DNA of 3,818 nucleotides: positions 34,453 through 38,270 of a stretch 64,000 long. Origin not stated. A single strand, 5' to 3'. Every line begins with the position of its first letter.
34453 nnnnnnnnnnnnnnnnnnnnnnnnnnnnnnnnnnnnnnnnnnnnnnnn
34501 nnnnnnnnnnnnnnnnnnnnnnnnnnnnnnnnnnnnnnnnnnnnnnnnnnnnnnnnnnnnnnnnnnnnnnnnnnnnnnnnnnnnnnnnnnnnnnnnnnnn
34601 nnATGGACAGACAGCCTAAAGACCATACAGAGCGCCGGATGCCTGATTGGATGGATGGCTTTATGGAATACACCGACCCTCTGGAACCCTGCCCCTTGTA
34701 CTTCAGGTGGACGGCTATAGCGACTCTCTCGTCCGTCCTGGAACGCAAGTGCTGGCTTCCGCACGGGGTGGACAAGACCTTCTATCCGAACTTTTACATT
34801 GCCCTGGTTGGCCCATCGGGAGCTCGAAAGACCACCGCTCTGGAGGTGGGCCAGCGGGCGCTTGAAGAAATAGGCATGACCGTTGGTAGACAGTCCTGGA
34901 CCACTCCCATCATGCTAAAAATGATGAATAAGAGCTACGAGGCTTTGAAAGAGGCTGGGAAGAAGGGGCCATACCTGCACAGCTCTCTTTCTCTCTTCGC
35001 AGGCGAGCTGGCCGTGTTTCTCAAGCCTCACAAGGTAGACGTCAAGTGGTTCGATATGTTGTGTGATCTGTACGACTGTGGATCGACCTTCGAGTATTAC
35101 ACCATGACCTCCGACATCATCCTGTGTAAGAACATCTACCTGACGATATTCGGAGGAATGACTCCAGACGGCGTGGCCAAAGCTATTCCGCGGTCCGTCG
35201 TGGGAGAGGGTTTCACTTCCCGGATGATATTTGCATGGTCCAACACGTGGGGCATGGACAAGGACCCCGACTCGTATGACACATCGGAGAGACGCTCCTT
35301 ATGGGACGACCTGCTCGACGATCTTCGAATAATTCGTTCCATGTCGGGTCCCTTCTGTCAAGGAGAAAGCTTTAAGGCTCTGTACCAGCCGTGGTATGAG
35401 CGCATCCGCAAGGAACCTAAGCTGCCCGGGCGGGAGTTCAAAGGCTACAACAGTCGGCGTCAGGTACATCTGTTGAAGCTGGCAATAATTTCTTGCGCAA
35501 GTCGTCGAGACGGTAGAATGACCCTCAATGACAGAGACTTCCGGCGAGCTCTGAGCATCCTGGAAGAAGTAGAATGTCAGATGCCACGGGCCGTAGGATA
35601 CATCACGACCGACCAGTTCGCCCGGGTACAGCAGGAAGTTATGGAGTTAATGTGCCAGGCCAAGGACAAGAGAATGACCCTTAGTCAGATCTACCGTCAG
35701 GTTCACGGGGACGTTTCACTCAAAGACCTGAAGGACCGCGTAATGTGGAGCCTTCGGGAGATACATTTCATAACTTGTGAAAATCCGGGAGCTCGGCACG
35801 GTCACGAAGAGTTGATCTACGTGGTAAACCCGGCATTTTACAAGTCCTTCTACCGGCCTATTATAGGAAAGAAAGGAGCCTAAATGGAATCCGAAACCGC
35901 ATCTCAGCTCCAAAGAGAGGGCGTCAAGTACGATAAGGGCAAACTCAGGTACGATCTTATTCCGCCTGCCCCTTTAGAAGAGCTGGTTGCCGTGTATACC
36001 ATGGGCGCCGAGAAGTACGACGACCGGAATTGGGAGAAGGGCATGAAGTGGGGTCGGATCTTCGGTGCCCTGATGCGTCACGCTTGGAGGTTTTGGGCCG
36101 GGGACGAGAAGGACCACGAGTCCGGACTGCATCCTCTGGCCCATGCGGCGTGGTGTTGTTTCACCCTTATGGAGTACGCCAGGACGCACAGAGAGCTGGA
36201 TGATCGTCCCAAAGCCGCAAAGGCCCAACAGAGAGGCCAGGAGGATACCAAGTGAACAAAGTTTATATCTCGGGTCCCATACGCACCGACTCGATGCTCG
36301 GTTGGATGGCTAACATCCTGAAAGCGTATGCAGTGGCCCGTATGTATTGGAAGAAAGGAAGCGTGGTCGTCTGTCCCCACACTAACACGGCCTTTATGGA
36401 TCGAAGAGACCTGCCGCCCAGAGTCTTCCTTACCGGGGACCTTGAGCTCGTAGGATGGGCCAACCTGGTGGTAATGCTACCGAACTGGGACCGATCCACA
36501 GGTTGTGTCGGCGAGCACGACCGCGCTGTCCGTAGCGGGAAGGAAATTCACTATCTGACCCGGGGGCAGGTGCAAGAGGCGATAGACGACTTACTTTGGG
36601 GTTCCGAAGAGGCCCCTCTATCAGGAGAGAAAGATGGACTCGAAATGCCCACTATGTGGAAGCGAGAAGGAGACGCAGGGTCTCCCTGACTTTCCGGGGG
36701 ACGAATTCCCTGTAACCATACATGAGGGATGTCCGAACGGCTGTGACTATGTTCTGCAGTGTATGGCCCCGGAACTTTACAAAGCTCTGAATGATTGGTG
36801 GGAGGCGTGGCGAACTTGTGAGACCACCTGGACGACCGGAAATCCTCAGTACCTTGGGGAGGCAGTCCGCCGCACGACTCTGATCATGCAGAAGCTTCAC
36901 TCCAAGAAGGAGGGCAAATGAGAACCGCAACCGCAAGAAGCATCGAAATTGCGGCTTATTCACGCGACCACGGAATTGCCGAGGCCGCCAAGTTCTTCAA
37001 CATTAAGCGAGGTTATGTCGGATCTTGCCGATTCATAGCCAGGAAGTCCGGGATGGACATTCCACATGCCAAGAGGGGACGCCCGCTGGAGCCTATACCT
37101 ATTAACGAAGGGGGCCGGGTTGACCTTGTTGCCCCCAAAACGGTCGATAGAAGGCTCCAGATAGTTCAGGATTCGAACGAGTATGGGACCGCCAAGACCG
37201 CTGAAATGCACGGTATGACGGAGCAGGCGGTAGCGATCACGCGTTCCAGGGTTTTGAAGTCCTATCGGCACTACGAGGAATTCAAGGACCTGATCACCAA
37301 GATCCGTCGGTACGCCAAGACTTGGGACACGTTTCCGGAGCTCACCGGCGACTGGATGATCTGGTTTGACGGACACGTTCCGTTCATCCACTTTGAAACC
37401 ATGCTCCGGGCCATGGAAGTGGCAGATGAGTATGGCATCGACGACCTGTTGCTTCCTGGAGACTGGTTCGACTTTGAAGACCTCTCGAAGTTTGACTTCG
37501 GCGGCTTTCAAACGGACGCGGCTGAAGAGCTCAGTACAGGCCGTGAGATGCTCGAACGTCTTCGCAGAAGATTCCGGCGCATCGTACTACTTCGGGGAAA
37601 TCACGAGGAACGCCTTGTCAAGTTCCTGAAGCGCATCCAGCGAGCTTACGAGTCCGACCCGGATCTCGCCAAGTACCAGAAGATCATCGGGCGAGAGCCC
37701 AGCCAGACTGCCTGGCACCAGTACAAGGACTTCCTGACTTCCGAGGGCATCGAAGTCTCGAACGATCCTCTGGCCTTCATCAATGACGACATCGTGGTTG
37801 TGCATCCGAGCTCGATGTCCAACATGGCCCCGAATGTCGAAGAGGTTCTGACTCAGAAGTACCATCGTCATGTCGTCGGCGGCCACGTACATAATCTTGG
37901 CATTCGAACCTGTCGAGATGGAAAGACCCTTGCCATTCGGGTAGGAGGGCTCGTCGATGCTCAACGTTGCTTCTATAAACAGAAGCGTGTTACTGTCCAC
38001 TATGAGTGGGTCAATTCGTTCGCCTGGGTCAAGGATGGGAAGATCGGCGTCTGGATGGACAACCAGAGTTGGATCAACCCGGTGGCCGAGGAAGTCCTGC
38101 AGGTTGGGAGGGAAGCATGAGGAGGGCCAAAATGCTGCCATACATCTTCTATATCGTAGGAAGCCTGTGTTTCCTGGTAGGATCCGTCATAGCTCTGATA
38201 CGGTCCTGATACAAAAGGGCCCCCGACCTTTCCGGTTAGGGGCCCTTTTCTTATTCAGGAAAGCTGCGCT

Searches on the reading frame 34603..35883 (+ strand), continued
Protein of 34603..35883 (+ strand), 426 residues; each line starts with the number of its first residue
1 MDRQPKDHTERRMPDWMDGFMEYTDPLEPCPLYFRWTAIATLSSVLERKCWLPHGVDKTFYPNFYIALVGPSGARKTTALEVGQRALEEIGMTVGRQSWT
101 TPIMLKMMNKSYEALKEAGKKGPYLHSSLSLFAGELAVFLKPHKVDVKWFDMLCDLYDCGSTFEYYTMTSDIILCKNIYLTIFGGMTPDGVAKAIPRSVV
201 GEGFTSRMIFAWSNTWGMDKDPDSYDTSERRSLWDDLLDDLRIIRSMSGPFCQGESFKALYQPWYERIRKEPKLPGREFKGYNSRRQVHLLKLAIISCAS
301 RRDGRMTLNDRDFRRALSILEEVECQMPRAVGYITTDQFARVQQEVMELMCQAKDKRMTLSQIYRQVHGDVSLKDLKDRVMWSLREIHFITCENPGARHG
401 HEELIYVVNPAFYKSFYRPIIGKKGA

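Call 126: search_protein_families(library=pfam, proteins=[L311:3490-4191:+, L310:2575-3177:+, L313:1334-2071:+, L310:1615-2010:+, L308:4943-5335:+, L309:17-379:+, L307:4131-4442:+, L307:2833-3366:+, L312:4590-4997:+, L309:1292-1549:+], max_evalue=0.05)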
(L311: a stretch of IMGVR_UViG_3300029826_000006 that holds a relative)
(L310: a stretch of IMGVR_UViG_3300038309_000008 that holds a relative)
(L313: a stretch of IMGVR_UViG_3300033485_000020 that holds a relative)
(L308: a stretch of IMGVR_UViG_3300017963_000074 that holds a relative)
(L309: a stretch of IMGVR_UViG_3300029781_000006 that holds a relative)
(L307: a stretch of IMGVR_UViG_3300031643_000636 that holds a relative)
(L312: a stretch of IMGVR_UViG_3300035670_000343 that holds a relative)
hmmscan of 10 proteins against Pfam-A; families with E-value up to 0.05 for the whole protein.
L311:3490-4191:+ (233 aa): 0 families

L310:2575-3177:+ (200 aa): 0 families

L313:1334-2071:+ (245 aa): 0 families

L310:1615-2010:+ (131 aa): 0 families

L308:4943-5335:+ (130 aa): 1 family
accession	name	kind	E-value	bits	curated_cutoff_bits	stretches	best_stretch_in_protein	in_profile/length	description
PF20776.3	SLS1_N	-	0.026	15.5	24.4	1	4-81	4-71/97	SLS1 protein N-terminal domain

L309:17-379:+ (120 aa): 1 family
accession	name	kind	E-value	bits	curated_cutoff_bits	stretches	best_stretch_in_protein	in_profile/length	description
PF05284.17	DUF736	-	0.011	16.1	22.1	1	48-102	12-66/99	Protein of unknown function (DUF736)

L307:4131-4442:+ (103 aa): 1 family
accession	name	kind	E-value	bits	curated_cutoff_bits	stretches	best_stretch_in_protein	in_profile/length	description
PF01637.24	ATPase_2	-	0.028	14.7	33.2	1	39-93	95-144/225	ATPase domain predominantly from Archaea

L307:2833-3366:+ (177 aa): 0 families

L312:4590-4997:+ (135 aa): 1 family
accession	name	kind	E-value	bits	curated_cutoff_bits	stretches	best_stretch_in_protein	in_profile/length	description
PF12216.13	m04gp34like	-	0.018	15.2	25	1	6-41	61-96/267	Immune evasion protein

L309:1292-1549:+ (85 aa): 0 families

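Call 128: search_solved_structures(query=L310:2575-3177:+, max_evalue=10)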
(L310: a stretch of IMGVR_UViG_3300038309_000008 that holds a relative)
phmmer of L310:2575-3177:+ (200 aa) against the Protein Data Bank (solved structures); distinct sequences matched with E-value up to 10: 9.
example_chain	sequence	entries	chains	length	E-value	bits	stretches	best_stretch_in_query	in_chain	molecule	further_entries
7esz_B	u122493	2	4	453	0.096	15.8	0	109-166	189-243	BACTERIA FACTOR A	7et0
4f4z_B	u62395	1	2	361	0.17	15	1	47-158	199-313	DNA polymerase IV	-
5m1j_a2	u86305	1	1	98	0.8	12.8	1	74-125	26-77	40S ribosomal protein S26-B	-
4u3m_D6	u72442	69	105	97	0.81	12.8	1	74-125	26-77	40S ribosomal protein S26-B | ES26 | 40S ribosomal protein S26-A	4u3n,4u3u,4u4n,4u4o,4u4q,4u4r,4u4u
8xu8_Se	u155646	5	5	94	0.85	12.7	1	74-124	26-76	Small ribosomal subunit protein eS26A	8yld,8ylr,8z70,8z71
6s47_Bb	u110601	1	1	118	0.92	12.6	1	74-133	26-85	40S ribosomal protein S26-B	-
6hhq_b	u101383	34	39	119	0.92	12.6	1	74-133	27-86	40S ribosomal protein S26-B | RPS26B isoform 1 | Small ribosomal subunit protein eS26B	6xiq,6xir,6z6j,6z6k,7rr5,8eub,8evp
3j6x_26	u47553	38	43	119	0.97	12.5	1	74-132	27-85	40S ribosomal protein S26 | 40S ribosomal protein S26-A | eS26 (yeast S26)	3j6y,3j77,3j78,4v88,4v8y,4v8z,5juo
5odw_C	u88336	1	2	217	1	12.4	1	145-187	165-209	Pyocin-S2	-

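Call 129: search_solved_structures(query=L311:3490-4191:+, max_evalue=10)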
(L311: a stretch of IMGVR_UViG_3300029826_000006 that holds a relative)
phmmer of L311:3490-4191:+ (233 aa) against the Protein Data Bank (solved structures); distinct sequences matched with E-value up to 10: 6.
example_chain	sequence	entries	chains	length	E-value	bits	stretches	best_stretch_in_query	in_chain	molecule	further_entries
6vag_A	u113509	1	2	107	0.19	14.5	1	121-177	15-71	Phosphoprotein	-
9eh1_O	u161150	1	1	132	0.22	14.3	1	19-107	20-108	Protein IWS1 homolog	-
6zv1_A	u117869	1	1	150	0.29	13.9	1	19-107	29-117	Protein IWS1 homolog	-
3wyg_D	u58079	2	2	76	0.51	13.1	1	109-160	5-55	cAMP-dependent protein kinase inhibitor alpha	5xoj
9lu6_l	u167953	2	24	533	0.67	12.7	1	181-225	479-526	Portal protein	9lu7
9q3n_C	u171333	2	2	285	0.79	12.5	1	18-112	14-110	G2/mitotic-specific cyclin-B1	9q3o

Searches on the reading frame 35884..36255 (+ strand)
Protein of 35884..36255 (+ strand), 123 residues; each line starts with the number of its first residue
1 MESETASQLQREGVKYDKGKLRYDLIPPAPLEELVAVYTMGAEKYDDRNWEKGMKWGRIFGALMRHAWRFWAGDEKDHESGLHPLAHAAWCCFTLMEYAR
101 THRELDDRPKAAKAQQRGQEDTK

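Call 54: search_protein_families(library=pfam, proteins=[window:35884-36255:+], max_evalue=0.01)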
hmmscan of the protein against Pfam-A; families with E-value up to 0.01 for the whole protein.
window:35884-36255:+ (123 aa): 1 family
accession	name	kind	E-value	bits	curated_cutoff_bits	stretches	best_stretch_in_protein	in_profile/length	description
PF18909.5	dGTP_diPhyd_N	-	6.6e-34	116.3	27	1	12-108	3-99/99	dATP/dGTP diphosphohydrolase, N-terminal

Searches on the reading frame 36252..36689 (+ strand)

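Call 54: search_protein_families(library=pfam, proteins=[window:36252-36689:+], max_evalue=0.01)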
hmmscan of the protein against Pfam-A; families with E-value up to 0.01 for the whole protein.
window:36252-36689:+ (145 aa): 2 families
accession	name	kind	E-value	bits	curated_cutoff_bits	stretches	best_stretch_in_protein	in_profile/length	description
PF14359.12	DUF4406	-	8.4e-07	29.8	22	1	3-101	2-91/91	Domain of unknown function (DUF4406)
PF24963.1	DUF7768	-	0.0026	18.5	26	1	3-101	2-97/98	Domain of unknown function (DUF7768)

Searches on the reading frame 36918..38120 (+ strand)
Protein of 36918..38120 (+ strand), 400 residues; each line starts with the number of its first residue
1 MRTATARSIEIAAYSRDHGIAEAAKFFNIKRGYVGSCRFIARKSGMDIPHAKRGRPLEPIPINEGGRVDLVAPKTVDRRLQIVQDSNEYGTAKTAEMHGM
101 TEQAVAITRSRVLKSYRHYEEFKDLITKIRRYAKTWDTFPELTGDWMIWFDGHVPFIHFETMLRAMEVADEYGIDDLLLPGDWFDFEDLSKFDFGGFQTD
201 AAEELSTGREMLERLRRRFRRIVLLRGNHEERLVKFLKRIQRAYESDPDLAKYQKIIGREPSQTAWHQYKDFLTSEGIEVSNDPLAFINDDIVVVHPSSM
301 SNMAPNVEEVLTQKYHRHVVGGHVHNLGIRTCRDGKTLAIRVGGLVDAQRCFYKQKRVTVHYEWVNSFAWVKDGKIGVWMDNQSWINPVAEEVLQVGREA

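Call 16: search_protein_families(library=pfam, proteins=[window:36918-38120:+], max_evalue=0.001)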
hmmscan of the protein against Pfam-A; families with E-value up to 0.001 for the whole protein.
window:36918-38120:+ (400 aa): 2 families
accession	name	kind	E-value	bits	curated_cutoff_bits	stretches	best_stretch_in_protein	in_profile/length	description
PF00149.33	Metallophos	-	1.3e-06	29.5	21.5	1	158-326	14-190/191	Calcineurin-like phosphoesterase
PF13384.12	HTH_23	-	0.00085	19.5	24.6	0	75-112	3-41/50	Homeodomain-like domain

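Call 17: search_protein_families(library=phrogs, proteins=[window:36918-38120:+], max_evalue=0.001)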
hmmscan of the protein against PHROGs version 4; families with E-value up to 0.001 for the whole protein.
window:36918-38120:+ (400 aa): 1 family
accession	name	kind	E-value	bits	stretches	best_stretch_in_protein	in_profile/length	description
phrog_221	-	other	9.8e-19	68.8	1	93-347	52-313/367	metallo-phosphoesterase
